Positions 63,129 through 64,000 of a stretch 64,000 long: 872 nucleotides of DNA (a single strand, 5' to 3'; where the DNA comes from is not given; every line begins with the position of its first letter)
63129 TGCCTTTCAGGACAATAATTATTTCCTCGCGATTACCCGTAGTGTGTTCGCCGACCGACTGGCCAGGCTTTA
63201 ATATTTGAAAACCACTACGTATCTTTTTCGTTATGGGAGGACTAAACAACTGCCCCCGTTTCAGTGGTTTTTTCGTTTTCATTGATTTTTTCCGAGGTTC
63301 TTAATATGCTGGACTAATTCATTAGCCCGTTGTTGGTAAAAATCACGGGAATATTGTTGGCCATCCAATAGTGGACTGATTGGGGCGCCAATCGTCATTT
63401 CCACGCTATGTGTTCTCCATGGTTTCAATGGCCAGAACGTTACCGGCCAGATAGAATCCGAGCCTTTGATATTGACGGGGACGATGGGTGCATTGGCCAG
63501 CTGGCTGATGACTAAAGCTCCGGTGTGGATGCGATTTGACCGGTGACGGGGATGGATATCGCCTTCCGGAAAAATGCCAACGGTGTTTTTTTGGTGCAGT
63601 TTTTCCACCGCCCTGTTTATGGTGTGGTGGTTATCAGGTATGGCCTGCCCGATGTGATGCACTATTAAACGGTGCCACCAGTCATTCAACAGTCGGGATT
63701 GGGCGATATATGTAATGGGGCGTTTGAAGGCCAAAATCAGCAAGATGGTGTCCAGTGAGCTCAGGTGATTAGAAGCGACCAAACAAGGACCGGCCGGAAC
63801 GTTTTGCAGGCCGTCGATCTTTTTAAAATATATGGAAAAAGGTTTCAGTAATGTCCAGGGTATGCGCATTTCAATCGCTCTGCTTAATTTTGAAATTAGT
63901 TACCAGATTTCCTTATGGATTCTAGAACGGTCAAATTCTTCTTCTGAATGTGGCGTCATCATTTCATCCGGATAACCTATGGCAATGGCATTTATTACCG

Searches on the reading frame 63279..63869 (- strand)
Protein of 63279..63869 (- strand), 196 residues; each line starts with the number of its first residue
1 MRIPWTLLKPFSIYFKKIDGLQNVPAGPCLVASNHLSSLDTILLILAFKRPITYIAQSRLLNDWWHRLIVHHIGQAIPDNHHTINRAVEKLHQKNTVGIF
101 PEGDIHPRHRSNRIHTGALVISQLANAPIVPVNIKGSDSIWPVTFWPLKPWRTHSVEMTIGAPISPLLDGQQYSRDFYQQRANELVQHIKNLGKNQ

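Call 44: search_protein_families(library=pfam, proteins=[window:63279-63869:-], max_evalue=0.001)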
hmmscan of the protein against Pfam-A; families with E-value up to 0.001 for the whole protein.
window:63279-63869:- (196 aa): 1 family
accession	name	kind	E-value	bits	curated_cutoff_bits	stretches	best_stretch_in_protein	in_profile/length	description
PF01553.26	Acyltransferase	-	6.2e-19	68.6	23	1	18-135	4-132/132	Acyltransferase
